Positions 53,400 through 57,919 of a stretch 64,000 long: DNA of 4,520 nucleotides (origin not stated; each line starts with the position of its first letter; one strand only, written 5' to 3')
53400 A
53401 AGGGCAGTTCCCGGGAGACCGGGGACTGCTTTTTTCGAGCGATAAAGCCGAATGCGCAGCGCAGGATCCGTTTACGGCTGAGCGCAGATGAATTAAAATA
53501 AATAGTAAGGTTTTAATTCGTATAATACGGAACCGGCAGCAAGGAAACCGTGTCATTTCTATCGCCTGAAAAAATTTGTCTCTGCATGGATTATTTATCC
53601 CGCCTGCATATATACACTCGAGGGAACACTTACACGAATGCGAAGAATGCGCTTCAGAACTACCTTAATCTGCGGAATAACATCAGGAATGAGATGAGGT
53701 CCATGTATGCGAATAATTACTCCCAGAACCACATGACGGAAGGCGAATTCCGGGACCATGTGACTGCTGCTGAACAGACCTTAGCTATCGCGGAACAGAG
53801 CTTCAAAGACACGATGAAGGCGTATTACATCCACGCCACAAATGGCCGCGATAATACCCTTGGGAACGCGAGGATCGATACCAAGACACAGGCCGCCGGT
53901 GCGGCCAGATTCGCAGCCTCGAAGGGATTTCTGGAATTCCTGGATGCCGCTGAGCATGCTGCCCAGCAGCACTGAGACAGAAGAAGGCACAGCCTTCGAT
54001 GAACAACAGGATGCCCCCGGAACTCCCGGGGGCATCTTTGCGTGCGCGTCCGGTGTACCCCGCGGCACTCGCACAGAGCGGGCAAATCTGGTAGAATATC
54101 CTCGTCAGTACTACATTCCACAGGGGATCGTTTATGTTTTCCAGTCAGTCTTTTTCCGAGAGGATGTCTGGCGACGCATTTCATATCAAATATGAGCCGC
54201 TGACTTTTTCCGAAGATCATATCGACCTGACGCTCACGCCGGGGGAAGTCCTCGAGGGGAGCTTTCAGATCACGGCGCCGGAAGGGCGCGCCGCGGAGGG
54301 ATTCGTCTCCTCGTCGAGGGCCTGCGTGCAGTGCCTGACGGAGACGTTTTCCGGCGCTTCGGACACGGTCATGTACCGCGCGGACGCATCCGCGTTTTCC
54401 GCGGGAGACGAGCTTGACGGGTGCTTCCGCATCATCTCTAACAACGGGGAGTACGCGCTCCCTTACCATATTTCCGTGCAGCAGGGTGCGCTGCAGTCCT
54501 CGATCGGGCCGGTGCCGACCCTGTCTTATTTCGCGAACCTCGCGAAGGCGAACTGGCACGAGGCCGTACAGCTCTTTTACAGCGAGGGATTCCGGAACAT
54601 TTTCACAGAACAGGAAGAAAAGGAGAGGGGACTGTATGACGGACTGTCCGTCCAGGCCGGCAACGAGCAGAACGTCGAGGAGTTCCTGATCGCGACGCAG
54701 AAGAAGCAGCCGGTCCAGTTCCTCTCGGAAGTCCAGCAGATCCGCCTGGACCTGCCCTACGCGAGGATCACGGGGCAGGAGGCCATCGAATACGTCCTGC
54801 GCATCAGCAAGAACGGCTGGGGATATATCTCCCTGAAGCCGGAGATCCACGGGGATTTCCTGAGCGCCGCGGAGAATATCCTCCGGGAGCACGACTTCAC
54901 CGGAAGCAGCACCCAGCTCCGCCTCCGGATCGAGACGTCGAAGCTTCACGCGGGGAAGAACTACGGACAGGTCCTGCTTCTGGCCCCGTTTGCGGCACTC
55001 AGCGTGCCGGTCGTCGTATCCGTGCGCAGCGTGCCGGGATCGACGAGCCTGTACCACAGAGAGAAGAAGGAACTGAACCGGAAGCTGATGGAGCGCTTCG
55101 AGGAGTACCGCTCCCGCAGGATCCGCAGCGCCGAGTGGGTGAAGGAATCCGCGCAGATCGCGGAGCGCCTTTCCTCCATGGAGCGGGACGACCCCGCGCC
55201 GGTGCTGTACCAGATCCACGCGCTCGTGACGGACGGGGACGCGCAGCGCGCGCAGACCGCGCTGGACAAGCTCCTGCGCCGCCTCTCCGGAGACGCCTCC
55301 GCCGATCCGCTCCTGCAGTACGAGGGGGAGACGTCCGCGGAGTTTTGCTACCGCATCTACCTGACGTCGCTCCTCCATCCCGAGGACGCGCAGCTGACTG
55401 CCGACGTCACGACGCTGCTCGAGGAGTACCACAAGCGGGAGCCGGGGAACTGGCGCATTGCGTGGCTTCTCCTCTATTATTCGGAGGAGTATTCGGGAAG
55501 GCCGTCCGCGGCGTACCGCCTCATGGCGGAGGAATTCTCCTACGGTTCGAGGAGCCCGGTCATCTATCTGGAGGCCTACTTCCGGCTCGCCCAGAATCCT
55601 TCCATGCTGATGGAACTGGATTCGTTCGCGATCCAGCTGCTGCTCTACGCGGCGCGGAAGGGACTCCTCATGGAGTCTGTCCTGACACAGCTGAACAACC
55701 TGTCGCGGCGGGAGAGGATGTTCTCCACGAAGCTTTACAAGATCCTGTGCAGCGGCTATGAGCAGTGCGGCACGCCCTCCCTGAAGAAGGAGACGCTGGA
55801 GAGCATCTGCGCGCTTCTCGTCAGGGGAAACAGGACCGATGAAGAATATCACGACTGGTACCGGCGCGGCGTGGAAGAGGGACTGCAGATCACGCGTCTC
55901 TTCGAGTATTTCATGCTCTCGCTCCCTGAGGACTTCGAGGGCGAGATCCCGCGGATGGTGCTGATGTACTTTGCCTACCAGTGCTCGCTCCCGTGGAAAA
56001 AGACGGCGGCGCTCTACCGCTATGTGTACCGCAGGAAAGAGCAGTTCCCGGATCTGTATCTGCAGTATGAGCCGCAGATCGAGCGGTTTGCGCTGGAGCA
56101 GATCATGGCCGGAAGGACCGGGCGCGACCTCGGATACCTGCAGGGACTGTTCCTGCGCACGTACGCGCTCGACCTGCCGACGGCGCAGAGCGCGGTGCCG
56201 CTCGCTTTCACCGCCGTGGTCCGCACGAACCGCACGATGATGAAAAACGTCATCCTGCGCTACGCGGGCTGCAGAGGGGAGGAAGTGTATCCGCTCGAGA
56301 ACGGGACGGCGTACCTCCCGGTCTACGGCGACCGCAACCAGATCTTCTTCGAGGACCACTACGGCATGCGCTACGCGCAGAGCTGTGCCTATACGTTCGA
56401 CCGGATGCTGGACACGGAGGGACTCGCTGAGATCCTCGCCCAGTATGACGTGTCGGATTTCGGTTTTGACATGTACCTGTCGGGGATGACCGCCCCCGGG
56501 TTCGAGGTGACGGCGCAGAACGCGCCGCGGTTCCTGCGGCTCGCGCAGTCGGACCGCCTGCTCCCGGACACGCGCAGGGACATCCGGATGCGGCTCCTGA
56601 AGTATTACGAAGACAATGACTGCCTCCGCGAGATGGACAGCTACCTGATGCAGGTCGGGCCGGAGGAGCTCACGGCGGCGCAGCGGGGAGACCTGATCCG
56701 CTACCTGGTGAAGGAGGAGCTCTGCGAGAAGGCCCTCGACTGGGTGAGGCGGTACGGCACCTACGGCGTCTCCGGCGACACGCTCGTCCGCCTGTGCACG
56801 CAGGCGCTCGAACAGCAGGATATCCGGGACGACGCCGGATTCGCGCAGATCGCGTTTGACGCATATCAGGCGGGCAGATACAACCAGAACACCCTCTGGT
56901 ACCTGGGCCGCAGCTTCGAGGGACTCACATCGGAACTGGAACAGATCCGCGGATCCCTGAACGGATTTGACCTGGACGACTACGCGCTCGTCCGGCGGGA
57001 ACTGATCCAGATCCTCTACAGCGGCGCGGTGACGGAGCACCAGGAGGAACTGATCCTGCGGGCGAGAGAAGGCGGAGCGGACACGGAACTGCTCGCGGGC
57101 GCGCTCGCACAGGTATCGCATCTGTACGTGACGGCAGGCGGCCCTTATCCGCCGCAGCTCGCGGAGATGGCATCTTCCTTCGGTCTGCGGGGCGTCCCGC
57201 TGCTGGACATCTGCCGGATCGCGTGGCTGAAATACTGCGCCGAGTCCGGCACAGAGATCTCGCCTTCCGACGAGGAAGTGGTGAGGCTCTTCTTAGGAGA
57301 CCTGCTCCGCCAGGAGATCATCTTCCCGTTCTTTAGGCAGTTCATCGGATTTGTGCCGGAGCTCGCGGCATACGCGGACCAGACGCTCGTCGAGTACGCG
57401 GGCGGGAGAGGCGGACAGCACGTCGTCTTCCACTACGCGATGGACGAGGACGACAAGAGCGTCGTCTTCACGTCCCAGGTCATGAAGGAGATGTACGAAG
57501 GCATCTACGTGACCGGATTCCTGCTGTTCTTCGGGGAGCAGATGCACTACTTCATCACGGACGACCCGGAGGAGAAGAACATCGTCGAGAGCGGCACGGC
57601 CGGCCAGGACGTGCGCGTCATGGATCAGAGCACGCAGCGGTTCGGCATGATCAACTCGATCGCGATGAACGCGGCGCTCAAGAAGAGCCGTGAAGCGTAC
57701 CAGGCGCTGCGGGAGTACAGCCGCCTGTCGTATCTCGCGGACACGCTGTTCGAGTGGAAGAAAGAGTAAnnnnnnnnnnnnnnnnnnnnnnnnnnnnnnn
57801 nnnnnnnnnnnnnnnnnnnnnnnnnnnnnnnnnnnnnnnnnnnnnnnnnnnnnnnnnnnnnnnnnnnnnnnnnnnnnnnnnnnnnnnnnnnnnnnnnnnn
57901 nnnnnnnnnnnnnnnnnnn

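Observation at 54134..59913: Three-gene unknown module: giant Ig/helical scaffold + catalytically eroded Hsp70-like protein + TPR protein, next to CIRCE-regulated Hsp90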

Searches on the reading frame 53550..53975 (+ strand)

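Call 3: search_protein_families(library=pfam, proteins=[window:53550-53975:+], max_evalue=0.1)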
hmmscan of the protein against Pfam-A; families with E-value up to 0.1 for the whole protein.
window:53550-53975:+ (141 aa): 1 family
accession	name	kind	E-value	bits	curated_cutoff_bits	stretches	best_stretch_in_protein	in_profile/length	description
PF05547.17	Peptidase_M6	-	0.013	15.2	22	1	38-114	25-95/294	Immune inhibitor A peptidase M6, catalytic domain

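Call 4: search_protein_families(library=ncbifam, proteins=[window:53550-53975:+], max_evalue=0.1)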
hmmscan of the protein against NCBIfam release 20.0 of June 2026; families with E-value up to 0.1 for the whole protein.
window:53550-53975:+ (141 aa): 2 families
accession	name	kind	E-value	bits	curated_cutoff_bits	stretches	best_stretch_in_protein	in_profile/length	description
TIGR02906.1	spore_CotS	subfamily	0.022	13.7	172.7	1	2-98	84-182/314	CotS family spore coat protein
NF033830.1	NleE_fam_methyl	subfamily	0.076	12.3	75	0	22-63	34-75/212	NleE/OspZ family T3SS effector cysteine methyltransferase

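Call 19: search_protein_families(library=padloc, proteins=[window:53550-53975:+], max_evalue=0.1)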
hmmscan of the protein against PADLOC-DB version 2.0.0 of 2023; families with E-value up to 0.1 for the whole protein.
window:53550-53975:+ (141 aa): 0 families

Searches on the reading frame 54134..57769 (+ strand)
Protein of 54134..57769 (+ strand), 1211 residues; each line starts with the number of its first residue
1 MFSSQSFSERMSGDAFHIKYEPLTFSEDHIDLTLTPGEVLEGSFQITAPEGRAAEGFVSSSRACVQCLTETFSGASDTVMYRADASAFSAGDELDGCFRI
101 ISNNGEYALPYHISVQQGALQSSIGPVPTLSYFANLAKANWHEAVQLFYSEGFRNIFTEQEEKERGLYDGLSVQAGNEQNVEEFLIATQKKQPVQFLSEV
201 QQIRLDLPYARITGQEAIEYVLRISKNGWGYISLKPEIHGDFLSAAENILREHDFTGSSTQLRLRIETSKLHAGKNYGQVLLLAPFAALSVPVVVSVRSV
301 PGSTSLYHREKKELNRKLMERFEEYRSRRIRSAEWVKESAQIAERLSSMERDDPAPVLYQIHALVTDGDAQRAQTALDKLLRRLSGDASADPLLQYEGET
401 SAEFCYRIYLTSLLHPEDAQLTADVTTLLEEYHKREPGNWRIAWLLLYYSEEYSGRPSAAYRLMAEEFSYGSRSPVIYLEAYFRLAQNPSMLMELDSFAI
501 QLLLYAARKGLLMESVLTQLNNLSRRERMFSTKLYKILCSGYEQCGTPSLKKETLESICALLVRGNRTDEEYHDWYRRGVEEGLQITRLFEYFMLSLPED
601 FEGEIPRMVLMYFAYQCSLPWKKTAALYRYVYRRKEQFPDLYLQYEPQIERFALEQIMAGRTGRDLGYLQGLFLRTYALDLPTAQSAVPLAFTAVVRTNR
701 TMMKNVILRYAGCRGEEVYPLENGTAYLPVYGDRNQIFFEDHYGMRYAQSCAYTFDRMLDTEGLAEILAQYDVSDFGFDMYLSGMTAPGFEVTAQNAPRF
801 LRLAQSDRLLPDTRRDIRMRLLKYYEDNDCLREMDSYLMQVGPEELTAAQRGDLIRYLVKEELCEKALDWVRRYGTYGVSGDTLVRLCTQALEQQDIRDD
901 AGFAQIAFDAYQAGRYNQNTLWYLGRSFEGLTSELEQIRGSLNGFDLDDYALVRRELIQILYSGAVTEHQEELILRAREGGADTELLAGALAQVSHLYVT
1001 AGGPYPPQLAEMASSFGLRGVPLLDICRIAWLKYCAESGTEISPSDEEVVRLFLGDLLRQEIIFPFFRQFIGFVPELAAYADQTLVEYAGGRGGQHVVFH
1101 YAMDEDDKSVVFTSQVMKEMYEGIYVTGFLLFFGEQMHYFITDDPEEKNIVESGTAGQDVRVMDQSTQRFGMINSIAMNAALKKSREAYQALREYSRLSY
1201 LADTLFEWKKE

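Call 3: search_protein_families(library=pfam, proteins=[window:54134-57769:+], max_evalue=0.1)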
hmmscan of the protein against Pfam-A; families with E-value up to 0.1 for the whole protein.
window:54134-57769:+ (1211 aa): 2 families
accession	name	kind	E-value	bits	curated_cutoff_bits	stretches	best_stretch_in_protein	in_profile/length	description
PF18984.5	DUF5717_N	-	2.9e-253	843.1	25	1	9-896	6-873/875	Family of unknown function (DUF5717)N-terminal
PF18983.5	DUF5717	-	1.5e-67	228.4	25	1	904-1206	5-306/306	Family of unknown function (DUF5717)C-terminal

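Call 4: search_protein_families(library=ncbifam, proteins=[window:54134-57769:+], max_evalue=0.1)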
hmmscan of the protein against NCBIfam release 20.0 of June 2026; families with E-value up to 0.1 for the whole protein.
window:54134-57769:+ (1211 aa): 0 families

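Call 19: search_protein_families(library=padloc, proteins=[window:54134-57769:+], max_evalue=0.1)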
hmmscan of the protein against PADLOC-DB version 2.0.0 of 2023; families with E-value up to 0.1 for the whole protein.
window:54134-57769:+ (1211 aa): 0 families

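Call 26: find_homologous_proteins(query=window:54134-57769:+, max_evalue=0.001)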
Query window:54134-57769:+ (1211 aa): 300 proteins with E <= 0.001 among 8000 candidates; the best 120 are listed.
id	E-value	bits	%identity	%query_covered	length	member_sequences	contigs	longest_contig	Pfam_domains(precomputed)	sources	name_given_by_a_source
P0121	0.0e+0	2747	100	100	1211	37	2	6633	PF18984.6,PF18983.6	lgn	-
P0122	0.0e+0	1175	45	99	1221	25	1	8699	PF18984.6,PF18983.6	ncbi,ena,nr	ncbi:MAG: hypothetical protein IJV26_08505 [Lachnospiraceae bacterium]|nr:hypothetical protein [Lach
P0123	0.0e+0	1175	45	99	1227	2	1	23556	PF18984.6,PF18983.6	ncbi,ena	-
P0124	0.0e+0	1148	46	99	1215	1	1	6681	PF18984.6,PF18983.6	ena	-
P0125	0.0e+0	1124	44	99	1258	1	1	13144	PF18984.6,PF18983.6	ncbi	-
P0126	0.0e+0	1124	45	99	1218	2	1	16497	PF18984.6,PF18983.6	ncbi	-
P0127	0.0e+0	1121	44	99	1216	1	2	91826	PF18984.6,PF18983.6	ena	-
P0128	0.0e+0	1089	43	100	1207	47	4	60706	PF18984.6,PF18983.6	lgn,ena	-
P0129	0.0e+0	1075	43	99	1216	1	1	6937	PF18984.6,PF18983.6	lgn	-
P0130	0.0e+0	1073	45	69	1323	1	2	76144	PF18984.6,PF18983.6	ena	-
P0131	0.0e+0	1069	43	99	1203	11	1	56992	PF18984.6,PF18983.6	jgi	jgi:hypothetical protein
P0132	0.0e+0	1032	42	99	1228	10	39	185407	PF18984.6,PF18983.6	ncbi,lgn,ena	-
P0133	6.2e-294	996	41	99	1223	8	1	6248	PF18984.6,PF18983.6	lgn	-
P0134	2.2e-277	941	39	99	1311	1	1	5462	PF18984.6,PF18983.6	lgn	-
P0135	9.1e-270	916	43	82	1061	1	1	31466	PF18984.6,PF18983.6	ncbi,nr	ncbi:MAG: DUF5717 family protein, partial [Eubacteriales bacterium]|nr:DUF5717 family protein [Eubac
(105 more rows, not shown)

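Call 29: search_solved_structures(query=A2, max_evalue=10, show_alignments=2)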
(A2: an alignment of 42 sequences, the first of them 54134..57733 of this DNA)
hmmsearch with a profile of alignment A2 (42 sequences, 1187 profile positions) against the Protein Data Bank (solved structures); distinct sequences matched with E-value up to 10: 0.

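Call 40: predict_structure(alignment_id=A2)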
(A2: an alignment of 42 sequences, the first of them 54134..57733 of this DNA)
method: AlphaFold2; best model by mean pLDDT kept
length: 1200 residues; sequences in the alignment: 42
mean_pLDDT: 86.5   pTM: 0.59
mean pLDDT of the five models: 86.5, 85.8, 84.3, 84.1, 83.5
residues with pLDDT >= 90: 569; 70-90: 552; 50-70: 50; < 50: 29
segments of 3 or more residues with pLDDT < 50: 1-15, 300-304, 1160-1165
pLDDT, mean of each block of 10 residues (from residue 1): 36 48 89 90 92 88 91 93 89 92 92 85 88 92 92 84 90 90 94 91 82 73 91 90 90 90 90 86 87 79 59 87 87 87 85 86 87 90 82 85 92 86 89 88 88 87 91 88 91 92 92 93 91 94 91 95 93 94 91 90 89 90 93 91 92 93 90 89 93 92 91 90 91 90 90 91 91 90 83 90 90 89 92 91 85 92 91 89 93 77 91 92 91 92 91 91 83 90 87 87 84 88 87 83 82 88 85 78 80 76 65 85 83 79 70 72 56 78 81 72
secondary structure, 60 per line:
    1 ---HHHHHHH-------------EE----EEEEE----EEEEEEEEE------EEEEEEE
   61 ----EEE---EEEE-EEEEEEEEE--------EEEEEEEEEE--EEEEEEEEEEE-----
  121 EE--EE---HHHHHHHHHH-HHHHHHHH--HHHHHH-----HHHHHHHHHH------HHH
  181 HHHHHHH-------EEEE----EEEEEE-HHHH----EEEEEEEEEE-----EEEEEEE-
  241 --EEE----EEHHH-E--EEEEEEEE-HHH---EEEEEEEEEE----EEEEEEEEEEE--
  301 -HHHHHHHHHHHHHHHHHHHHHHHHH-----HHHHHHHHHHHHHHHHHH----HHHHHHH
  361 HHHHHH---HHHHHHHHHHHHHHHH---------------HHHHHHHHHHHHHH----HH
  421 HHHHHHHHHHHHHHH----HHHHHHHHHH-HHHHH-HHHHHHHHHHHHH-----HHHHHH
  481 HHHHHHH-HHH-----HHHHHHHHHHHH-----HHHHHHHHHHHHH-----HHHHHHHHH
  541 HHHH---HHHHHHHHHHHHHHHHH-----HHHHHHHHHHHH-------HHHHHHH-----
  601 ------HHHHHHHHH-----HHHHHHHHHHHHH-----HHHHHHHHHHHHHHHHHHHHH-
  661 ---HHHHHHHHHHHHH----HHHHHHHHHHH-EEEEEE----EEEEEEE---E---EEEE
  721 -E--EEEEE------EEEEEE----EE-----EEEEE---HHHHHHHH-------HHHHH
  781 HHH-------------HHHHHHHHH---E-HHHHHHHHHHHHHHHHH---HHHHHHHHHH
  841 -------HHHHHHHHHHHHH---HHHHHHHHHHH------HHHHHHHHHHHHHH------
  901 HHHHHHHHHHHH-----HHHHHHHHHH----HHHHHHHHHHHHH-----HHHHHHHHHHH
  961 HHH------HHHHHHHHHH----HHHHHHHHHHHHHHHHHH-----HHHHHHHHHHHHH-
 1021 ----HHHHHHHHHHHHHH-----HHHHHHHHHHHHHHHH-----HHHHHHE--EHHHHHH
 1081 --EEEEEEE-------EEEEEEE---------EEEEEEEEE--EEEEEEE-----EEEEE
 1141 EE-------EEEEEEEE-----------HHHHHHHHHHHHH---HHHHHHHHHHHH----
elements in order (helices of 4 or more, strands of 3 or more residues): H4-10 E30-34 E39-47 E54-60 E65-67 E71-74 E76-84 E93-102 E105-115 H130-139 H141-148 H151-156 H162-171 H178-187 E195-198 E203-208 H210-213 E218-227 E233-239 E243-245 E259-266 E274-283 E288-298 H302-326 H332-349 H354-366 H370-385 H401-414 H419-435 H440-449 H451-455 H457-469 H475-487 H497-508 H514-526 H532-544 H548-564 H570-581 H589-595 H607-615 H621-633 H639-659 H664-676 H681-691 E693-698 E703-709 E717-720 E725-729 E736-741 E753-757 H761-768 H776-783 H797-805 H811-827 H831-840 H848-860 H864-874 H881-894 H901-912 H918-927 H932-944 H950-963 H970-979 H984-1001 H1007-1019 H1025-1038 H1044-1059 H1065-1070 H1075-1080 E1083-1089 E1097-1103 E1113-1121 E1124-1130 E1136-1142 E1150-1157 H1169-1181 H1185-1196

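Call 44: fold_search(model_id=the predicted structure, library=pdb)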
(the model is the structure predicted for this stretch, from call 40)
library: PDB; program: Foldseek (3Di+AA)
matches with E <= 10: 1732; with E <= 0.001: 54
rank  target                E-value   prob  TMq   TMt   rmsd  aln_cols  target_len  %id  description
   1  8h6j_4G               2.5e-06  1.00  0.10  0.14  34.9       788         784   12  Cryo-EM structure of human exon-defined spliceosome in the mature pre-B state. (released 2024-05-01)
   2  7sqc_2A               3.8e-06  1.00  0.08  0.12  14.3       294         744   10  Ciliary C1 central pair apparatus isolated from Chlamydomonas reinhardtii (released 2022-04-13)
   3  8h6e_4G               4.3e-06  1.00  0.10  0.14  33.8       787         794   12  Cryo-EM structure of human exon-defined spliceosome in the late pre-B state. (released 2024-05-01)
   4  7sqc_F1               4.6e-06  1.00  0.07  0.17  15.7       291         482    8  Ciliary C1 central pair apparatus isolated from Chlamydomonas reinhardtii (released 2022-04-13)
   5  8q9t_E                5.6e-06  1.00  0.13  0.14  29.6       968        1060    9  CryoEM structure of a S. Cerevisiae Ski238 complex bound to RNA (released 2023-11-29)
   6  7sqc_F0               5.8e-06  1.00  0.07  0.25  15.8       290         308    9  Ciliary C1 central pair apparatus isolated from Chlamydomonas reinhardtii (released 2022-04-13)
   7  9rtt_Q                6.3e-06  1.00  0.13  0.16  30.6       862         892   10  Activated Elongation Complex with IWS1 and ELOF1 (released 2025-09-03)
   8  9hvq_Q                6.3e-06  1.00  0.12  0.14  28.9       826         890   11  Structure of the transcribing Pol II-DSIF-PAF-SPT6-RECQL5 complex (released 2025-07-16)
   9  7sqc_2B               8.6e-06  1.00  0.08  0.12  14.9       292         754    9  Ciliary C1 central pair apparatus isolated from Chlamydomonas reinhardtii (released 2022-04-13)
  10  9ijj_h                8.6e-06  1.00  0.07  0.06  17.2       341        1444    9  In situ structure of the central apparatus in mouse sperm axoneme. (released 2025-06-04)
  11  8fgw_D                1.4e-05  1.00  0.10  0.09  41.5       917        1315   11  Human IFT-A complex structures provide molecular insights into ciliary transport (released 2023-02-22)
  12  8h6k_4G               2.0e-05  1.00  0.10  0.14  31.5       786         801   12  Cryo-EM structure of human exon-defined spliceosome in the mature B state. (released 2024-05-01)
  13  7dkh_A                2.3e-05  1.00  0.09  0.11  29.1       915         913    9  Crystal structure of the Ctr9/Paf1/Cdc73/Rtf1 quaternary complex (released 2021-11-24)
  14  8qca_B                2.4e-05  1.00  0.09  0.13  37.0       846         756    8  CryoEM structure of a S. Cerevisiae Ski2387 complex in the closed state bound to RNA (released 2023-11-15)
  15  9ijj_4K               3.6e-05  1.00  0.07  0.20  19.1       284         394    8  In situ structure of the central apparatus in mouse sperm axoneme. (released 2025-06-04)
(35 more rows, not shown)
